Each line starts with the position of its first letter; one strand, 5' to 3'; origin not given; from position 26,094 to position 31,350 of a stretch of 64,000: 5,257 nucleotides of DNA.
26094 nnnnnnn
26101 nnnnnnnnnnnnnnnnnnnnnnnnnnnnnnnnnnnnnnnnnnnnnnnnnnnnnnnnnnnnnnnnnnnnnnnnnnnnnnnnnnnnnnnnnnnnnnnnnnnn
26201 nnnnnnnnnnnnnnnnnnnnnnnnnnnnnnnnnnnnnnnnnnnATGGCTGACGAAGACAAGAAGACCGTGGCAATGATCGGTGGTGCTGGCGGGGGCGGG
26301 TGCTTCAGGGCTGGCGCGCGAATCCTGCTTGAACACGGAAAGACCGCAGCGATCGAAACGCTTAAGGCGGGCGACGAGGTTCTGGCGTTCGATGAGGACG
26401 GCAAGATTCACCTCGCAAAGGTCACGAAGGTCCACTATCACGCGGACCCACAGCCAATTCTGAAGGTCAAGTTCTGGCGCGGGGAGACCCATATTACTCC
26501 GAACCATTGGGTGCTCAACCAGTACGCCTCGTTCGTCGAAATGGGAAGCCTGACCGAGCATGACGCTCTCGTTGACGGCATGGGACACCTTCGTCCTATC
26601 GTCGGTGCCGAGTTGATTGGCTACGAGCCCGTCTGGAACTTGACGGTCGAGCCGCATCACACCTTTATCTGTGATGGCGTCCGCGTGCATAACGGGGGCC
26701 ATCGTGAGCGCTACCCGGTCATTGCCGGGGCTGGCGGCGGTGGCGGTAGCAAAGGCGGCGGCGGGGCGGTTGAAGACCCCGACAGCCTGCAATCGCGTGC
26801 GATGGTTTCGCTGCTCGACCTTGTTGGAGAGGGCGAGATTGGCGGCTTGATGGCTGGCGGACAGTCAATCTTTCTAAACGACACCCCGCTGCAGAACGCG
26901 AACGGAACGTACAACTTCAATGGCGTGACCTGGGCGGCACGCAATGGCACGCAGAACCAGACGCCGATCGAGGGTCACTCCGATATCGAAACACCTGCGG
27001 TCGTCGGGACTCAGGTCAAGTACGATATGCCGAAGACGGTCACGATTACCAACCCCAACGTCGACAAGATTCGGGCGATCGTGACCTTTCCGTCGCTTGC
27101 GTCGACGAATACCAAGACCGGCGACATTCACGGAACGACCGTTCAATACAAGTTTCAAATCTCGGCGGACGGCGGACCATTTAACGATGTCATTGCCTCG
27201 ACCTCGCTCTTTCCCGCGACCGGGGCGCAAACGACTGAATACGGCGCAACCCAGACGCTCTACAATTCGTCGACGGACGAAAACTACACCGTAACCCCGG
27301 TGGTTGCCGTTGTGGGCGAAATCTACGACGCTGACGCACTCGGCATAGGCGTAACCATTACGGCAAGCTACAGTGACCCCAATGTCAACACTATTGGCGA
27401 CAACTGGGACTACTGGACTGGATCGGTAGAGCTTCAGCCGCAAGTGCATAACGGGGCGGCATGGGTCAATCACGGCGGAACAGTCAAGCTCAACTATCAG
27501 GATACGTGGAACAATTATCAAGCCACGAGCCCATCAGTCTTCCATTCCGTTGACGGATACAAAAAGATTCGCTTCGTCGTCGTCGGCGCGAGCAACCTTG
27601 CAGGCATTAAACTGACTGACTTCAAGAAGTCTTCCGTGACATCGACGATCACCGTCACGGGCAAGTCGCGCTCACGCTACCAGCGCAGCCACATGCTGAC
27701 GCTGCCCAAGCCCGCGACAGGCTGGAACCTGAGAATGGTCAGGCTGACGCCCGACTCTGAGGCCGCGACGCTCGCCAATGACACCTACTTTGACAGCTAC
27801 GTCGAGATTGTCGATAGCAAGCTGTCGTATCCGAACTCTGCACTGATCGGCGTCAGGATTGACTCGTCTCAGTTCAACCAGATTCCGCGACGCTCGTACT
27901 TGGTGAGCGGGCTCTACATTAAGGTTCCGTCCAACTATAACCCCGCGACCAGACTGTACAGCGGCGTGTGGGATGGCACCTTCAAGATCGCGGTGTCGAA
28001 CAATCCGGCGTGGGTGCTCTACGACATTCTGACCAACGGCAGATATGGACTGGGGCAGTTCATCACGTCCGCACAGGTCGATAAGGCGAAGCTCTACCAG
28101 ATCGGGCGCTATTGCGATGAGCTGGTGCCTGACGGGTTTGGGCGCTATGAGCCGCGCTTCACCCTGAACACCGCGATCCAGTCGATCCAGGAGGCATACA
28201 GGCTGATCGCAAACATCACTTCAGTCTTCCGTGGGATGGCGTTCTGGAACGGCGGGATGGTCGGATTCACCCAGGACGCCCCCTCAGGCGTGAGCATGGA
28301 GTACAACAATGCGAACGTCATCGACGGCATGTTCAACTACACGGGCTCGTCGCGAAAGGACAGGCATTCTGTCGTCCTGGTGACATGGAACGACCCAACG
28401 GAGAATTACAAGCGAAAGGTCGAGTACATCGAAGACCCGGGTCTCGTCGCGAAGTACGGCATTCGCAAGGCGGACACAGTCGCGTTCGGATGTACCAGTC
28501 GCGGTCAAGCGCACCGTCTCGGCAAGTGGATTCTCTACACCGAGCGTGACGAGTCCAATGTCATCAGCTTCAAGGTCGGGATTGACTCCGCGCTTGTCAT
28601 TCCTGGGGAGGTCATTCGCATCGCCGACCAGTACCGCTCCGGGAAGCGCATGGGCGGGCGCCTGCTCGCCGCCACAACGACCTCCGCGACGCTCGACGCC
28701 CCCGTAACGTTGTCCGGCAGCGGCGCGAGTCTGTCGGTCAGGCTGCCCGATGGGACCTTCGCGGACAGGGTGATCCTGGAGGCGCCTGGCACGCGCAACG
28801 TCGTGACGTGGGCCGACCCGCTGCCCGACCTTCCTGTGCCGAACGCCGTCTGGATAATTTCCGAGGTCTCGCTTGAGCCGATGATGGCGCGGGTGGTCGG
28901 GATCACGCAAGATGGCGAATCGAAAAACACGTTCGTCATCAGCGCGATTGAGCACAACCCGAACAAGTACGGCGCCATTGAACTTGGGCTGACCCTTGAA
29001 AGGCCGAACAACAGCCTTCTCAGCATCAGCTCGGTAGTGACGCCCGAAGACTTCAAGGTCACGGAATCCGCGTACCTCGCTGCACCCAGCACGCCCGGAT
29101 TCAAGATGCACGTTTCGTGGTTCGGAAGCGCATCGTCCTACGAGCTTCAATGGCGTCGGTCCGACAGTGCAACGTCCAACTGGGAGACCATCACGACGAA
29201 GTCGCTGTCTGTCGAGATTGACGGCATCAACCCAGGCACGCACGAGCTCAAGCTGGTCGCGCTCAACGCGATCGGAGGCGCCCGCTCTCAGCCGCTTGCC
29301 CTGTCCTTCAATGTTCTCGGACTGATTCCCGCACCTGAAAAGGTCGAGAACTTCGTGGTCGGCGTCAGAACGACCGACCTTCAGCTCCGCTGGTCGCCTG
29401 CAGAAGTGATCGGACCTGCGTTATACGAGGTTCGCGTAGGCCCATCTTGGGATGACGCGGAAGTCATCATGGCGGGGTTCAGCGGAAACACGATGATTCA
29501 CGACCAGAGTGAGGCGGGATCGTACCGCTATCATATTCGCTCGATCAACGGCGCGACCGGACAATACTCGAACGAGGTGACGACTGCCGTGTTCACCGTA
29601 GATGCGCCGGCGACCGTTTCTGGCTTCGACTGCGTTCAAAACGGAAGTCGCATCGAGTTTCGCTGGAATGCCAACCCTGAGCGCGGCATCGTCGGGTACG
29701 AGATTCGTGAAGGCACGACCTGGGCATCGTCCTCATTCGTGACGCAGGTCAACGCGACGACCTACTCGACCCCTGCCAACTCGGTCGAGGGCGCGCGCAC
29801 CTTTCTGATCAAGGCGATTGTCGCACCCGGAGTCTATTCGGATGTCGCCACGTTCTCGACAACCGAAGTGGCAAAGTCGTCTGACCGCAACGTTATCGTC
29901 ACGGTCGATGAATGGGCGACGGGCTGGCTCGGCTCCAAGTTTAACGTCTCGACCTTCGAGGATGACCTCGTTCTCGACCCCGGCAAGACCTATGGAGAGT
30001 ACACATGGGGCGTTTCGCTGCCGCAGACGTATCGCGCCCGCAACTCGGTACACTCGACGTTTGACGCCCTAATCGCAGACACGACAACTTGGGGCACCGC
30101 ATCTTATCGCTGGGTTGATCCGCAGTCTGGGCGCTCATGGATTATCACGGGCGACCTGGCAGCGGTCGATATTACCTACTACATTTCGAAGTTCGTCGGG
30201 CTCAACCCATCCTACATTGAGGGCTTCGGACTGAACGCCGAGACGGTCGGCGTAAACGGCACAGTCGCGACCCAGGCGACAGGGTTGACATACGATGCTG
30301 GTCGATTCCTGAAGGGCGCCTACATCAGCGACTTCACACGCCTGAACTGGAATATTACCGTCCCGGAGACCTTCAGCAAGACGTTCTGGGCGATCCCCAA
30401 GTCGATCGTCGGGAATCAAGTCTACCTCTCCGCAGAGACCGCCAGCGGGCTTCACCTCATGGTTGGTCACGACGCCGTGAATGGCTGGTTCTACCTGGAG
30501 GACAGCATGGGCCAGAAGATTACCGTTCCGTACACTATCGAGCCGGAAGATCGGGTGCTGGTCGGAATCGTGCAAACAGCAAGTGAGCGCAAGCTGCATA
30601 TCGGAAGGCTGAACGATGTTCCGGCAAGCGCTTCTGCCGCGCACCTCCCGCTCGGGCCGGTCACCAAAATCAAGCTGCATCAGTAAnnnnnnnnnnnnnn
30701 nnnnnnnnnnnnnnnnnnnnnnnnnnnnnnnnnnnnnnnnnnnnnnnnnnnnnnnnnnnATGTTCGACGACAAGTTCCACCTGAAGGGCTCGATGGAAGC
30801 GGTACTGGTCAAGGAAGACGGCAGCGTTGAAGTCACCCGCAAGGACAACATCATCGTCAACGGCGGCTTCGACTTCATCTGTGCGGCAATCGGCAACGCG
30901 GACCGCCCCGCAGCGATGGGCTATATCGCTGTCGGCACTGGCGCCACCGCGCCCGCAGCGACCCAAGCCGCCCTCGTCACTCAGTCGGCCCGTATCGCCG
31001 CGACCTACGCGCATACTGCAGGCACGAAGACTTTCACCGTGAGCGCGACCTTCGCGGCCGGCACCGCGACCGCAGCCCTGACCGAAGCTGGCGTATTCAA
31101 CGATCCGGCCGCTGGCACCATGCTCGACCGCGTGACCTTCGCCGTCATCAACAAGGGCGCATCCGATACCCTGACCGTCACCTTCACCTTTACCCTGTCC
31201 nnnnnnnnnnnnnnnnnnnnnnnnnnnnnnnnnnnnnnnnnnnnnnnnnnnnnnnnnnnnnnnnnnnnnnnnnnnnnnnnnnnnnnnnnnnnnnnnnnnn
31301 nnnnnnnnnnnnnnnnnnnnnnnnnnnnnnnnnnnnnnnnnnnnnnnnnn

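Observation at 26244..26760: Hint / bacterial-intein-like domain inserted in the Gly-rich N-terminus of the gpJ-like tail tip protein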

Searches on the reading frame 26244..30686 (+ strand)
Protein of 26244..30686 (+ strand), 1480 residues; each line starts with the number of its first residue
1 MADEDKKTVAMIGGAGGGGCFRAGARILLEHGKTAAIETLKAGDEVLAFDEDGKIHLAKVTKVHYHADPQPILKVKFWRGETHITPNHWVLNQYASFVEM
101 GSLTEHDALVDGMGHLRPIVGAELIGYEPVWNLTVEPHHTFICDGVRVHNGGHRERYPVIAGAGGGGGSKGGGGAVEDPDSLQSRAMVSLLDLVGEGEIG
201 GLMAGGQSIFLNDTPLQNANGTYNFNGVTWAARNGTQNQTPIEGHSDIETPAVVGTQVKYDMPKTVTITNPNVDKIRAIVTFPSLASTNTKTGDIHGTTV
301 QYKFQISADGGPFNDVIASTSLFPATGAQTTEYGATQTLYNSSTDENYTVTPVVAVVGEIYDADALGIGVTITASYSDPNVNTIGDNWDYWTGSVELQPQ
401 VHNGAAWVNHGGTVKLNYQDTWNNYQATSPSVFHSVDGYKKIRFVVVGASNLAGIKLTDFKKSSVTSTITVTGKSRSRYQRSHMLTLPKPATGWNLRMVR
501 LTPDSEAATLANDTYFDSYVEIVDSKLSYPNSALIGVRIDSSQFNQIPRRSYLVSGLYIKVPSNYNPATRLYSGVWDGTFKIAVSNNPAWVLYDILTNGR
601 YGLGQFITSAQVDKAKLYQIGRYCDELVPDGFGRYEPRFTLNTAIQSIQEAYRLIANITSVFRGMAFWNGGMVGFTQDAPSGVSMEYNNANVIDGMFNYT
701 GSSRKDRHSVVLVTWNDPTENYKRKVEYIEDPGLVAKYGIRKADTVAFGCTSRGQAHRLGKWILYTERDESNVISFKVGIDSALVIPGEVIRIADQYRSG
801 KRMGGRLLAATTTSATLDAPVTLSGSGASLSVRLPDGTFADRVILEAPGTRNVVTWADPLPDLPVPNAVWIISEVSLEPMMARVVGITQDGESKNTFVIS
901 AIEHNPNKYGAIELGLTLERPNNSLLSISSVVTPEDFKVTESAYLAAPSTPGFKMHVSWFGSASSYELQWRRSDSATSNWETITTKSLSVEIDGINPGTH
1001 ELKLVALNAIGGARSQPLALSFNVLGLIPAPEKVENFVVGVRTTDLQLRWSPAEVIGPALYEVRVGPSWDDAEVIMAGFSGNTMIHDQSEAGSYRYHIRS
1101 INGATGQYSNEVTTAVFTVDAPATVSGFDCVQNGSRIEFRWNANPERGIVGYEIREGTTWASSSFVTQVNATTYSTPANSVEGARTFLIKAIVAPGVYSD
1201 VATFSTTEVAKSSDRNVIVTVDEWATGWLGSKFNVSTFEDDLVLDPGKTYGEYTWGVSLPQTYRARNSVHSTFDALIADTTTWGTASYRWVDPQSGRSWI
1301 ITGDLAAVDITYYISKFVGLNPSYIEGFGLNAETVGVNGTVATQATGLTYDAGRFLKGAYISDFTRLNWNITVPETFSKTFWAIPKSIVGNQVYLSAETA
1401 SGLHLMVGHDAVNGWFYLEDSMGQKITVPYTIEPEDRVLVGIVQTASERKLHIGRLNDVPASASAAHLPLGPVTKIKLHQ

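Call 3: search_protein_families(library=pfam, proteins=[window:26244-30683:+], max_evalue=1)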
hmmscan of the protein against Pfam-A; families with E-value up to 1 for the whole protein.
window:26244-30683:+ (1480 aa): 10 families
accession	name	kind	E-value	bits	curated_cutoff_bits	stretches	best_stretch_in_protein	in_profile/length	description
PF24801.1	FNIII-A_GpJ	-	1.9e-32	112.5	27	2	249-350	2-97/126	Tip attachment protein J,FNIII-A domain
PF13550.12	Phage-tail_3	-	4.8e-28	98.5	23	1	647-809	2-161/164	Putative phage tail protein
PF00041.27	fn3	-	6.3e-07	29.9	25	2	1034-1114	3-83/84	Fibronectin type III domain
PF01079.26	Hint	-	5.9e-06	26.5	29.7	1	17-69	10-61/213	Hint module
PF07591.16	PT-HINT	-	2.1e-05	25.3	27.7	1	35-152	9-131/137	Pretoxin HINT domain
PF14623.11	Vint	-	0.0051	17.1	27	1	19-91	1-65/166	Hint-domain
PF13403.11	Hint_2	-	0.0085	16.9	28.4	1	20-51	2-32/147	Hint domain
PF14890.11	Intein_splicing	-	0.015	15.5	35.8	0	126-150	130-155/155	Intein splicing domain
PF20260.4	PUA_4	-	0.031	14.8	23.9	1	40-63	15-38/48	RNA methyltransferase PUA domain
PF01959.21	DHQS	-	0.22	10.8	22.2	1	27-76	236-283/344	3-dehydroquinate synthase II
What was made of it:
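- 26244..30686 (+): J-type tail tip / central fibre gene (1480 aa) that carries the Hint at its N-terminus. Pfam FNIII-A_GpJ (1.9e-32), Phage-tail_3 (4.8e-28) and fn3 (call 3).
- Closest known: PT-HINT. Different: On the whole protein the score (25.3) is below the cutoff (call 3).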

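Call 4: search_protein_families(library=ncbifam, proteins=[window:26244-30683:+], max_evalue=1)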
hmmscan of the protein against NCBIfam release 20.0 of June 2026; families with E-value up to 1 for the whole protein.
window:26244-30683:+ (1480 aa): 8 families
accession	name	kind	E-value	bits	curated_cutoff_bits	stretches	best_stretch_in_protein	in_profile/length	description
NF049904.1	lambda_TipJ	exception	6.8e-144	480.9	1950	2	465-1025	149-711/1163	phage attachment tail tip protein J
NF040662.1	attach_TipJ_rel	subfamily_domain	1.9e-20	72.8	140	1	470-893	51-462/477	host specificity factor TipJ family phage tail protein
NF005852.0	PRK07773.1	equivalog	0.037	12.3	780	1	118-150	794-826/886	replicative DNA helicase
NF011302.0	PRK14714.1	equivalog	0.041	11.4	1791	1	38-95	975-1033/1350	DNA-directed DNA polymerase II large subunit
NF002624.0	PRK02290.1-2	equivalog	0.053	12.3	569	1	25-77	251-303/361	3-dehydroquinate synthase II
NF002628.0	PRK02290.1-6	equivalog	0.081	12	508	1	29-70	217-258/323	3-dehydroquinate synthase II family protein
TIGR01445.1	intein_Nterm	domain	0.085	13.9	24.5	1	20-91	1-82/83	intein N-terminal splicing region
NF038162.1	RtcB_rel_intein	exception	0.1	10.5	1150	1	19-109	94-187/961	intein-containing RtcB family protein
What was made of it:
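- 26244..30686 (+): NCBIfam lambda_TipJ E 6.8e-144 (call 4).
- On Lambda gpJ-type tail tip protein (TipJ): PF24801 (112 bits) and PF13550 (98 bits), both above their cutoffs (call 3). lambda_TipJ E 6.8e-144, below its 'exception'-type cutoff as expected for a distant relative (call 4).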

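Call 8: search_dna_similar(query=window:26244-30686:+, collection=phages, mode=protein, max_rows=30)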
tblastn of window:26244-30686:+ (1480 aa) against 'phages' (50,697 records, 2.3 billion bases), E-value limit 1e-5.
Records with a match: 1773; places in all: 1788; records where one place covers at least 80% of the query: 0.
Best place of each record, by identity: <60% 1773.
By first word of the organism name: Escherichia 600; Klebsiella 454; Pseudomonas 62; Ralstonia 59; Enterobacteria 48; Stx1a-converting 45; Stx2a-converting 44; Salmonella 41; Shigella 40; Burkholderia 39; and 54 more.
By host as written in the record: - 291; Escherichia coli 224; Klebsiella pneumoniae 182; Ralstonia solanacearum 45; Escherichia coli K-12 MG1655 45; Escherichia coli DSM 12242 43; Escherichia coli K-12 31; Burkholderia sp. 25; and 392 more.
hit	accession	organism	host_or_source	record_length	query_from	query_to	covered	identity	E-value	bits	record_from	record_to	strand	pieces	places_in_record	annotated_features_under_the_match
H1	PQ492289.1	Klebsiella phage vB_KpnS_p4727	Klebsiella pneumoniae 4727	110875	176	1120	53%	43.6%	3e-147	637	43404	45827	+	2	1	record has no annotation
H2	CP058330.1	Klebsiella phage vB_Kpn_1825-KPC53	Klebsiella pneumoniae subsp. pneumoniae ...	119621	176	1120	53%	43.5%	1e-146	635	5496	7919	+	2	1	record has no annotation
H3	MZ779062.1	Klebsiella phage pJN2-26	horse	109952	176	1120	53%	43.5%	1e-146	635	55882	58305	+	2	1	putative tail fiber protein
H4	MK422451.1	Klebsiella phage ST13-OXA48phi12.3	Klebsiella pneumoniae ST13-OXA48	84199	176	1120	53%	43.5%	2e-146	634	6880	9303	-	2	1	hypothetical protein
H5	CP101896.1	Klebsiella phage GArcari-2022b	Klebsiella pneumoniae strain 4011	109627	176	1120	53%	43.4%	4e-147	635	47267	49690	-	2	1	record has no annotation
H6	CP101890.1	Klebsiella phage GArcari-2022a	Klebsiella pneumoniae strain 9362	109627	176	1120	53%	43.4%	4e-147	635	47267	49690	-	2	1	record has no annotation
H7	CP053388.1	Escherichia phage CMS-2020a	Escherichia coli strain SCU-107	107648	176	1032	47%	47.6%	2e-151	647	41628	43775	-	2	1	record has no annotation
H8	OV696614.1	Escherichia phage Cyrano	-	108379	176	1032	47%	47.4%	6e-151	646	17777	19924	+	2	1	tail host specificity protein J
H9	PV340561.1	Escherichia phage PhiR41_1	Escherichia coli str. K-12 substr. ...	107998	176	1032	47%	47.3%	6e-151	645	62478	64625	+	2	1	tail tip host specificity protein J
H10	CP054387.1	Escherichia phage CMS-2020a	Escherichia coli strain SCU-175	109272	176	1032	47%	47.3%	7e-151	644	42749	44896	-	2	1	record has no annotation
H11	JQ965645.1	Salmonella phage SSU5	Salmonella enterica subsp. enterica ...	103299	176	1031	47%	47.2%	1e-152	652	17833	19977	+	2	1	putative phage tail protein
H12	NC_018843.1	Salmonella phage SSU5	Salmonella enterica subsp. enterica ...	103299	176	1031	47%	47.2%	1e-152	652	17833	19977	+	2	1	tail protein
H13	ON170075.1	Ralstonia phage YO033_2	Ralstonia solanacearum R281, UW154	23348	177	1010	50%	42.5%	2e-127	547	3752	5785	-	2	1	record has no annotation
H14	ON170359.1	Ralstonia phage YO383_2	Ralstonia solanacearum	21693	177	1051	53%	40.2%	4e-129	549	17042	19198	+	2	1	record has no annotation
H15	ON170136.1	Ralstonia phage YO082_3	Ralstonia solanacearum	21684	177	1051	53%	40.1%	4e-125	537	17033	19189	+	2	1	record has no annotation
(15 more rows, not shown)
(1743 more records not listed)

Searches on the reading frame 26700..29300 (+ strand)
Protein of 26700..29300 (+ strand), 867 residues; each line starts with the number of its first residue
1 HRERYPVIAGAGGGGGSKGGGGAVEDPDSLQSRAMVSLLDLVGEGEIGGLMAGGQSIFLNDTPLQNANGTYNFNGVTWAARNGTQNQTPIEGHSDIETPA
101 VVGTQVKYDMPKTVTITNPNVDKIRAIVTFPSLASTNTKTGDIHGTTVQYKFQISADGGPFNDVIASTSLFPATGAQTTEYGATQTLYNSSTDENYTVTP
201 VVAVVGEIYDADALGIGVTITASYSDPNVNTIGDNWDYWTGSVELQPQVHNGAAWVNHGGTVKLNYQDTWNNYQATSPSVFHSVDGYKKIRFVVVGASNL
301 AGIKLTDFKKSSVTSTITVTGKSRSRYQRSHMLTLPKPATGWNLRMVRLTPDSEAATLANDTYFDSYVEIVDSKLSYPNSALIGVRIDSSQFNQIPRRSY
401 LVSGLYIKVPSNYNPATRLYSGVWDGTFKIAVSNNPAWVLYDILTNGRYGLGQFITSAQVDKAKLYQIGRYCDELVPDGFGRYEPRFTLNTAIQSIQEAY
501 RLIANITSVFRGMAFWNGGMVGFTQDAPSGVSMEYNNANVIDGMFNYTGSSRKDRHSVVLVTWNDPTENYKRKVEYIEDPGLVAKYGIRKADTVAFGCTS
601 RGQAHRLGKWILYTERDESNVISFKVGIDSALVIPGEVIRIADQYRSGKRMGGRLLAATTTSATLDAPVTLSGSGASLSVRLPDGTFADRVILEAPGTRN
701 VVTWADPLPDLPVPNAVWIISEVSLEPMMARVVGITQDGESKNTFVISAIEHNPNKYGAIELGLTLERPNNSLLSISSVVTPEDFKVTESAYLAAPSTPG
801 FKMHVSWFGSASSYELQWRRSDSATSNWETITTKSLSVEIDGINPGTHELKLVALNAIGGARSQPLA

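Call 35: search_solved_structures(query=window:26700-29300:+, max_evalue=0.001, show_alignments=1)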
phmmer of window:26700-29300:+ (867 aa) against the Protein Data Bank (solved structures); distinct sequences matched with E-value up to 0.001: 5.
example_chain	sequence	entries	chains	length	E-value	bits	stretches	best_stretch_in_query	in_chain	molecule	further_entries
25vf_A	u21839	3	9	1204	6.8e-136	457.9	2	320-858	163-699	F2-pyocin-tail-fiber | tail fiber protein of F2-pyocin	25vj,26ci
9e7m_Ja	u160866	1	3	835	4.2e-131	442.1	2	316-768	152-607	Tip attachment protein J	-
8iyk_J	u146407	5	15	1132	1.2e-130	440.6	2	316-768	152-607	Tip attachment protein J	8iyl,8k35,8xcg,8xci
9l9p_S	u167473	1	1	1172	3.7e-112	379.4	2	316-855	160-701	Putative tail fiber protein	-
23gd_D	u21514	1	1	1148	3e-105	356.5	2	319-823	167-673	J-like tail tip protein gp24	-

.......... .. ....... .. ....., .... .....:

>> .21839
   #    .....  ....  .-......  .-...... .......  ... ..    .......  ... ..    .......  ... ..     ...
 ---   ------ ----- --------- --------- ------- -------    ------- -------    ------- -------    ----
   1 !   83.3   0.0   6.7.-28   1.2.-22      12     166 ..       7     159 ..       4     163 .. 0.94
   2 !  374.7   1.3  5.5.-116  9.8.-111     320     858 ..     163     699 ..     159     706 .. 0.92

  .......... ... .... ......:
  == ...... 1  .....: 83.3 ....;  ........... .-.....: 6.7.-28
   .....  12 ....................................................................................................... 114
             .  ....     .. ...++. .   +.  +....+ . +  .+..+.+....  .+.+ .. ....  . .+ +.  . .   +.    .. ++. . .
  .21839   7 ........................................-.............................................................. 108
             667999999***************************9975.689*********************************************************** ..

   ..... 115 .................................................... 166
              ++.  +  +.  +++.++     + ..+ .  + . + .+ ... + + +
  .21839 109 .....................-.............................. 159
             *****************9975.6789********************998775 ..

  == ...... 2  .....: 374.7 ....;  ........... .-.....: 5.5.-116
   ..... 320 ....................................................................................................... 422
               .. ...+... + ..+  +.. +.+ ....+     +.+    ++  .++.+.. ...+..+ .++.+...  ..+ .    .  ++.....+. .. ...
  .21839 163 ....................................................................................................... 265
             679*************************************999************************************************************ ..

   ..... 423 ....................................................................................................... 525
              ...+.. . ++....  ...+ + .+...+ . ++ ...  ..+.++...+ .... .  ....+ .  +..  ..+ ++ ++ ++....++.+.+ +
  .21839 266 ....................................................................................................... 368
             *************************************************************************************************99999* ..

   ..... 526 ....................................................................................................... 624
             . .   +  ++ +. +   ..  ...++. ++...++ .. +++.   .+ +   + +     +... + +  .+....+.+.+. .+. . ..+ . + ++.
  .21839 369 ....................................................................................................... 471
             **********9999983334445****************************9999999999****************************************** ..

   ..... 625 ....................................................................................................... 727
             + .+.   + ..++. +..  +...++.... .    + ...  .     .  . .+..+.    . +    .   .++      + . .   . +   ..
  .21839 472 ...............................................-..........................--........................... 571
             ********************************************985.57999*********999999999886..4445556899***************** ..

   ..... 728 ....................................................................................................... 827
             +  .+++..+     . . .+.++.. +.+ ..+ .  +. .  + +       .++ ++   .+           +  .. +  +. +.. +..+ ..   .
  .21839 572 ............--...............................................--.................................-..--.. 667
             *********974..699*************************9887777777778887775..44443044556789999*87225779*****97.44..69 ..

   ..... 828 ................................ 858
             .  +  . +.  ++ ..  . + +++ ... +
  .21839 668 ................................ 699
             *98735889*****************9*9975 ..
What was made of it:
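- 26244..30686 (+): PDB matches to lambda gpJ 8IYK and F2-pyocin J-like protein, E about 1e-130 (call 35).
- On Lambda gpJ-type tail tip protein (TipJ): PDB 8IYK gpJ E 1e-130 (call 35).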

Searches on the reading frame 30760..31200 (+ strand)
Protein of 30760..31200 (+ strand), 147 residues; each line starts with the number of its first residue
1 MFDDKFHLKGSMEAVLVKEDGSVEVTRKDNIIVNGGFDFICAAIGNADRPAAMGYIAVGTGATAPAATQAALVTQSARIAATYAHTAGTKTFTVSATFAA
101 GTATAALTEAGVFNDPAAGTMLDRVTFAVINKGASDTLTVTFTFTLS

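Call 45: search_protein_families(library=pfam, proteins=[window:30760-31200:+], max_evalue=0.001)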
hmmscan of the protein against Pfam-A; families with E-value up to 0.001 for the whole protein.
window:30760-31200:+ (147 aa): 0 families

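Call 63: search_protein_families(library=phrogs, proteins=[window:30760-31200:+], max_evalue=0.001)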
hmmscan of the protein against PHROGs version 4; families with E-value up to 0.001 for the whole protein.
window:30760-31200:+ (147 aa): 4 families
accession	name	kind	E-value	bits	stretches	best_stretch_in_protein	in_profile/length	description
phrog_5417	-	unknown function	1.7e-25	90.6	1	16-145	19-155/156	-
phrog_4176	-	tail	9.2e-14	52.7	1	8-125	12-137/309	tail fiber protein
phrog_20420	-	head and packaging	0.00018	21.8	1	52-113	28-88/297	virion structural protein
phrog_23653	-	unknown function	0.00064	20.6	1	26-147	36-168/168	-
